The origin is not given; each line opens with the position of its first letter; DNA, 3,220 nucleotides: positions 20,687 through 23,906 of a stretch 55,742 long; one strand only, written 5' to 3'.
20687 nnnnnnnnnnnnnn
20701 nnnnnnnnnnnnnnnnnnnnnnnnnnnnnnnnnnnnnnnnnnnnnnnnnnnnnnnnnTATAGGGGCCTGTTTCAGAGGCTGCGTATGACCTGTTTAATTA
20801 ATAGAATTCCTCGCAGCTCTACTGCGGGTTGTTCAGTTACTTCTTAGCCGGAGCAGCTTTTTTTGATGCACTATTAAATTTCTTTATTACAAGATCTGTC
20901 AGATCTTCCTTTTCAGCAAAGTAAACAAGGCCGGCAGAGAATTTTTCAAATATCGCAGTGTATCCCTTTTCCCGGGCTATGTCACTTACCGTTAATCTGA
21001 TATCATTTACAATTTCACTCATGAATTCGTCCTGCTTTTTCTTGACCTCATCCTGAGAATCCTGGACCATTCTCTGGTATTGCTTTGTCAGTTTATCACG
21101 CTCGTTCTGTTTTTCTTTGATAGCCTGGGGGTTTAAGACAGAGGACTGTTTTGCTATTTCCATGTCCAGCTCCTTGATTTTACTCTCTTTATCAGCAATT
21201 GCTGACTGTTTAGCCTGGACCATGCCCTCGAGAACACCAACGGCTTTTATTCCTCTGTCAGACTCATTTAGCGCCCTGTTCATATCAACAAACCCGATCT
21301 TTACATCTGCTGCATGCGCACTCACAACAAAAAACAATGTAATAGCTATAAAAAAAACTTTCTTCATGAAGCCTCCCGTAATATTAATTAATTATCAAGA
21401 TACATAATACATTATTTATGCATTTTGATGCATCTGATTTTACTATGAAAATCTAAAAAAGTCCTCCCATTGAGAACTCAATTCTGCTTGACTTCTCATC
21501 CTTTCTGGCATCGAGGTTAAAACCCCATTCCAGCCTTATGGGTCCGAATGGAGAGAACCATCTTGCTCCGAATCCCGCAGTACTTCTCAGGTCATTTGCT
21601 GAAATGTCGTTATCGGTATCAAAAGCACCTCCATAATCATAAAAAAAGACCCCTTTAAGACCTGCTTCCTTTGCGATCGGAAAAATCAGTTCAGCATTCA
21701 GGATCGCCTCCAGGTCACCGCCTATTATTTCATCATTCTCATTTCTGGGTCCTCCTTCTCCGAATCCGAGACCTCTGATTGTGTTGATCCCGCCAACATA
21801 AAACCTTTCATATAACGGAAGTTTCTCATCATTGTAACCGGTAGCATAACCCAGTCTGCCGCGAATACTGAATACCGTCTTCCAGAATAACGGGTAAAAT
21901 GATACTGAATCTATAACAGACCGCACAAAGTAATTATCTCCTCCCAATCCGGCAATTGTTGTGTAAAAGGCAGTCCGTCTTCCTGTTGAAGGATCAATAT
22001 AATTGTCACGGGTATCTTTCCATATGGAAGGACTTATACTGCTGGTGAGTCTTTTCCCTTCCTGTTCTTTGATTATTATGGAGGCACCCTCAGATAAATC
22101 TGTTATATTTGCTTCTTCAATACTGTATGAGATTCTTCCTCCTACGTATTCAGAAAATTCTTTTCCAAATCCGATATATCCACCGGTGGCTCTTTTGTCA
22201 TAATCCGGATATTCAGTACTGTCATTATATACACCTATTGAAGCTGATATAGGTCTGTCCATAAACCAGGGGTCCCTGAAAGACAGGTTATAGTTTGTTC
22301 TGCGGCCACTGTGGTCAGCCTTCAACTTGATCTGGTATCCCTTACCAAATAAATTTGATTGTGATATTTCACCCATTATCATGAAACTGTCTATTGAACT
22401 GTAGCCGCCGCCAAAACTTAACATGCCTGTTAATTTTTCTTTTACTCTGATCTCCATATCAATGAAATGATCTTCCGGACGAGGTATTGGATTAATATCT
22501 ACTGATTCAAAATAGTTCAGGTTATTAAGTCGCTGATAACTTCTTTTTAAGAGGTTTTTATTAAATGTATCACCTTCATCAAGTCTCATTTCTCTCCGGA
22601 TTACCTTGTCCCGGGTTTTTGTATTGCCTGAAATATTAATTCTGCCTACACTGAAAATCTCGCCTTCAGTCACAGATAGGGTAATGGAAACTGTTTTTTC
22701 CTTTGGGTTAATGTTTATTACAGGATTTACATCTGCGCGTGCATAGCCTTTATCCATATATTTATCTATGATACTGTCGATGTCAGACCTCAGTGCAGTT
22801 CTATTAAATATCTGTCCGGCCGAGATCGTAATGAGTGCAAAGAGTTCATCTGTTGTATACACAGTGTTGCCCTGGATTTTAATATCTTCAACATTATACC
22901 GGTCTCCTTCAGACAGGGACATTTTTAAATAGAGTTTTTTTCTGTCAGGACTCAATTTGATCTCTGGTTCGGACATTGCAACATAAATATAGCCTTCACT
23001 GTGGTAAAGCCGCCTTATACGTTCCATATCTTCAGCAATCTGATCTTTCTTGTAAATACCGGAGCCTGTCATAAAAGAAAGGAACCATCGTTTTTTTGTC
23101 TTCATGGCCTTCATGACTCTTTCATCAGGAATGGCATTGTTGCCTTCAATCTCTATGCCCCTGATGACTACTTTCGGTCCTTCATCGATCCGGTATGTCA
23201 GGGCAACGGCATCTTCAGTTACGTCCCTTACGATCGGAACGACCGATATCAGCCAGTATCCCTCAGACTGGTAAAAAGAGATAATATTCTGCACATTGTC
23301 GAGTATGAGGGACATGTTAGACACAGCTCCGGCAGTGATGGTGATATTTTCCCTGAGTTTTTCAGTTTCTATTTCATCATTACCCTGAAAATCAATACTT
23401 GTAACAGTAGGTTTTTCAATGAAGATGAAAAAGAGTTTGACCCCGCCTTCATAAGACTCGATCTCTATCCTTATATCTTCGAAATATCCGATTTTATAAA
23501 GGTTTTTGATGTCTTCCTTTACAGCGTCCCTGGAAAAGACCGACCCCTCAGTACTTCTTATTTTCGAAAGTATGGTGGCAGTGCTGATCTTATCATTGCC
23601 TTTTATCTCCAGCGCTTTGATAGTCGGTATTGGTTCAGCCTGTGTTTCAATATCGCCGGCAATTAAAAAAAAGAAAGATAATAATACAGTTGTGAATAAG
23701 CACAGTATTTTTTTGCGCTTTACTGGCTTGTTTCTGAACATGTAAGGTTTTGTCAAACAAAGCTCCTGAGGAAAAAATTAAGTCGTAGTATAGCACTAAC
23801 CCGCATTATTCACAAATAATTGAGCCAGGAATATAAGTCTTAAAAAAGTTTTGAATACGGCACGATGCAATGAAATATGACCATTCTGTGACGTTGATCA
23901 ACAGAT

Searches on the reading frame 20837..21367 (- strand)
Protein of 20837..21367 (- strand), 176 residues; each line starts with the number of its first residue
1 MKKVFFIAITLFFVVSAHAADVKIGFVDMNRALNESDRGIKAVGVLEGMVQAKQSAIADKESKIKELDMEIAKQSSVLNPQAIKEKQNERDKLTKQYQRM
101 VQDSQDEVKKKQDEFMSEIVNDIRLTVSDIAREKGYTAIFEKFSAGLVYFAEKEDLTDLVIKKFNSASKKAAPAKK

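Call 76: search_protein_families(library=pfam, proteins=[window:20837-21367:-], max_evalue=0.000001)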
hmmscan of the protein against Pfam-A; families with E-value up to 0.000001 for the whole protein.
window:20837-21367:- (176 aa): 1 family
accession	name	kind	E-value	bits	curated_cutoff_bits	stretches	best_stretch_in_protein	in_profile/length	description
PF03938.19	OmpH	-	4e-24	85.9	32.4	1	23-163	1-140/141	Outer membrane protein (OmpH-like)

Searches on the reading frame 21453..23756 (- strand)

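Call 76: search_protein_families(library=pfam, proteins=[window:21453-23756:-], max_evalue=0.000001)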
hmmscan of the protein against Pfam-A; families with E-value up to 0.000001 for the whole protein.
window:21453-23756:- (767 aa): 5 families
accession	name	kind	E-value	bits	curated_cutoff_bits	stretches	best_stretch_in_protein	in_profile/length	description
PF07244.20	POTRA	-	8.1e-69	228.8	21.3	5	287-365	1-79/79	Surface antigen variable number repeat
PF01103.29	Omp85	-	3.6e-63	214.5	24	1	468-766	1-324/325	Omp85 superfamily domain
PF25282.1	POTRA1_3_Toc75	-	4.6e-09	36.8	27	0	390-440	48-99/99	Toc75-like, POTRA domain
PF08478.15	POTRA_1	-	2.3e-08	34.6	23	0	368-418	1-51/69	POTRA domain, FtsQ-type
PF08479.16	POTRA_2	-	6.3e-08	32.8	24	0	289-359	3-72/76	POTRA domain, ShlB-type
